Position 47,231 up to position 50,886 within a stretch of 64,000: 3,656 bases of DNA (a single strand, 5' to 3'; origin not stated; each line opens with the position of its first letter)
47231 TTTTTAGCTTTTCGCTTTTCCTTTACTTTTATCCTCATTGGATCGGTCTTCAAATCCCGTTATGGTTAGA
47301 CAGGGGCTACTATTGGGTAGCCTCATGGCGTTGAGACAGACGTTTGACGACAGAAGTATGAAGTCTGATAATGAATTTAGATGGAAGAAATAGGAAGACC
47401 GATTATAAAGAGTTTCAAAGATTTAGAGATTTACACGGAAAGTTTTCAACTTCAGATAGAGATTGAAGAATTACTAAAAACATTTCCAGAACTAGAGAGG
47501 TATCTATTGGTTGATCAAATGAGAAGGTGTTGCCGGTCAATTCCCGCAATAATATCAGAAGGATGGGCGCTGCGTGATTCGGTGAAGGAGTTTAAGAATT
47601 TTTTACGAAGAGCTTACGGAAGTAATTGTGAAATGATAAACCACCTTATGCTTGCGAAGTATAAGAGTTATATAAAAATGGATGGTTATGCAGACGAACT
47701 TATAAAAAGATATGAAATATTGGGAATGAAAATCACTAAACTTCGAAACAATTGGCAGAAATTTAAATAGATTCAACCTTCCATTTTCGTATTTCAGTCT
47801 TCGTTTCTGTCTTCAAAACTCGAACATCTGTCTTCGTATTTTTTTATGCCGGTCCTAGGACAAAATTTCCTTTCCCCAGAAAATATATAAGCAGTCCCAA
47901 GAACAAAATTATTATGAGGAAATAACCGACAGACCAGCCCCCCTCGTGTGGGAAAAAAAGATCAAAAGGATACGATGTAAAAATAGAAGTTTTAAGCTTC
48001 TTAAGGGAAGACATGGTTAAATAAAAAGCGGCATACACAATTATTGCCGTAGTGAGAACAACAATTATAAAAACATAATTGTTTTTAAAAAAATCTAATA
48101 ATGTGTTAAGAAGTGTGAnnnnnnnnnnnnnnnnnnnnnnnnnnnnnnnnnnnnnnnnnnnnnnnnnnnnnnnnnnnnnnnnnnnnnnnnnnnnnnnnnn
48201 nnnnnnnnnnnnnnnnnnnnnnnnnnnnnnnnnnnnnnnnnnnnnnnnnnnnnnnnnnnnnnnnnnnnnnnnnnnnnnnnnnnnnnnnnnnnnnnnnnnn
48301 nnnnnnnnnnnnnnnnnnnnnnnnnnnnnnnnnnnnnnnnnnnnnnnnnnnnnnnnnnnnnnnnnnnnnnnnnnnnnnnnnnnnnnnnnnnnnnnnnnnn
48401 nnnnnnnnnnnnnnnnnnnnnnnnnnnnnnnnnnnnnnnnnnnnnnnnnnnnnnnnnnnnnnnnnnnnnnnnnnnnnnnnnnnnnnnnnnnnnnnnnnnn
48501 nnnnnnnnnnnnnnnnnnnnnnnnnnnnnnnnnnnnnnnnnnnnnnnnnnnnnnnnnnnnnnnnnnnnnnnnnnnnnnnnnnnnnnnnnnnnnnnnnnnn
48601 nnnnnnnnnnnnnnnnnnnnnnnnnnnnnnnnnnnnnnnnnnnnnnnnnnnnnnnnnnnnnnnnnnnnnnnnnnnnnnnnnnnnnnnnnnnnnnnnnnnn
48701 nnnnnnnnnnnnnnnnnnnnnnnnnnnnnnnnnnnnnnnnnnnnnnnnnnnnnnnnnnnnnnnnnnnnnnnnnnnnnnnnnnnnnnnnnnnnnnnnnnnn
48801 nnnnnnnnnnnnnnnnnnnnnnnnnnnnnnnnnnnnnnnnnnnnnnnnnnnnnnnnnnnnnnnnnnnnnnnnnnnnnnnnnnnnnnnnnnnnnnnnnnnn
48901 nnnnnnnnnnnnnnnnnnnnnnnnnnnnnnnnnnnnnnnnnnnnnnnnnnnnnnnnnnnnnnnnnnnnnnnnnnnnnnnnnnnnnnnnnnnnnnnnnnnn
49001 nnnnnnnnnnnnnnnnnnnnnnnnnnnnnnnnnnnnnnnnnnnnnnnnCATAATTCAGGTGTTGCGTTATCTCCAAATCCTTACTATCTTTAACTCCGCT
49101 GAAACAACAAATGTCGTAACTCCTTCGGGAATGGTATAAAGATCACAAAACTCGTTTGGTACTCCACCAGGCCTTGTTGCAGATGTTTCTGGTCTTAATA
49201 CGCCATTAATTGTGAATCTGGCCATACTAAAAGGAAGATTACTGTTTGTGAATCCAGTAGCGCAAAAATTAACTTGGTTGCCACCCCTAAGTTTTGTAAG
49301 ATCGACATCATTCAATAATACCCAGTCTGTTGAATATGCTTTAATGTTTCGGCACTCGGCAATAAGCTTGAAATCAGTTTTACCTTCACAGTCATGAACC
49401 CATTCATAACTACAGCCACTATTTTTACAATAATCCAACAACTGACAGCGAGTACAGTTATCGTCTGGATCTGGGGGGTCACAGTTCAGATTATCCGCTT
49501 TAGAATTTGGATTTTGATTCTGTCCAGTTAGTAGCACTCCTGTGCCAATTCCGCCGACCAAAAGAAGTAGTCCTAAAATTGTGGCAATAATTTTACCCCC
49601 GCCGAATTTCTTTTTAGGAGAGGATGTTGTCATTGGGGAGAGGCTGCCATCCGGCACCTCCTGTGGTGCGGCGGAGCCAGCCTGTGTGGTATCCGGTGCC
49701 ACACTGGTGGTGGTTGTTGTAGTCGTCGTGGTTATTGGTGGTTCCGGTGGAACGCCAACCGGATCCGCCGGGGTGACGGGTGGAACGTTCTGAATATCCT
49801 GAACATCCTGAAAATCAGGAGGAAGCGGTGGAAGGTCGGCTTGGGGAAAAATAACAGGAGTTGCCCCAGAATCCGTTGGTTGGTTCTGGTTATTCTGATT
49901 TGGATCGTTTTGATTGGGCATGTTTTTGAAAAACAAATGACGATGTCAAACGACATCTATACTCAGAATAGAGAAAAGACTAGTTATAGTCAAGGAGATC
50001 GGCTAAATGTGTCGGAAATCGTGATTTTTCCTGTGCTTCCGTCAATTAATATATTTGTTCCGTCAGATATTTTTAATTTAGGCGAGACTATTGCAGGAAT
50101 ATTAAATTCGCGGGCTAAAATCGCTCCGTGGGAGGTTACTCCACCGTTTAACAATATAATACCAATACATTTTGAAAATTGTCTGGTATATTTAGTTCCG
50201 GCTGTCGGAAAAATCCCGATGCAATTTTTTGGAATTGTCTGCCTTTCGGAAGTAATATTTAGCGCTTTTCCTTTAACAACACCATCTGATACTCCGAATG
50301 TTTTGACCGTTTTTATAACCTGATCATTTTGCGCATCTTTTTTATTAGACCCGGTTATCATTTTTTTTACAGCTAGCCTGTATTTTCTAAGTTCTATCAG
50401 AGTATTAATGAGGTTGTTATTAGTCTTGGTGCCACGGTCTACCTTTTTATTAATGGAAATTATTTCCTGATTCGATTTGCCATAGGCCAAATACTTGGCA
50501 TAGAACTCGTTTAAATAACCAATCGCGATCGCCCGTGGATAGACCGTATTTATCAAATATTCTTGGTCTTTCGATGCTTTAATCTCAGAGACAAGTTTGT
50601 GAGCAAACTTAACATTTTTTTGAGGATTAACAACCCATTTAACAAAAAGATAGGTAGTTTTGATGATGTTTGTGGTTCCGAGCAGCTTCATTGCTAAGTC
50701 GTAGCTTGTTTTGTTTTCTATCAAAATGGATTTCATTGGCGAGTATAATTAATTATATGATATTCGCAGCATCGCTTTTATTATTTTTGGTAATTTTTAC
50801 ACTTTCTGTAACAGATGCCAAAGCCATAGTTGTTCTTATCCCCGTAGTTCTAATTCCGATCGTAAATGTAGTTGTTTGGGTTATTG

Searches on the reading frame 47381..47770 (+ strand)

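Call 74: search_protein_families(library=pfam, proteins=[window:47381-47770:+], max_evalue=0.001)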
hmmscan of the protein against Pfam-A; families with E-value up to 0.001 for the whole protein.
window:47381-47770:+ (129 aa): 1 family
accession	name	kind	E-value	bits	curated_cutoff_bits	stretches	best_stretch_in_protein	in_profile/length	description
PF05635.17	23S_rRNA_IVP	-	5.4e-24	84.9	33.8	1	13-117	1-103/106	23S rRNA-intervening sequence protein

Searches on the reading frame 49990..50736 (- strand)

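Call 75: search_protein_families(library=pfam, proteins=[window:49990-50736:-], max_evalue=0.001)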
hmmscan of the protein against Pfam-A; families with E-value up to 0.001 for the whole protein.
window:49990-50736:- (248 aa): 1 family
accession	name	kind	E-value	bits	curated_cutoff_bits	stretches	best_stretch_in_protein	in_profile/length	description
PF00391.29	PEP-utilizers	-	5.4e-14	52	23.1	1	169-236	2-72/72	PEP-utilising enzyme, mobile domain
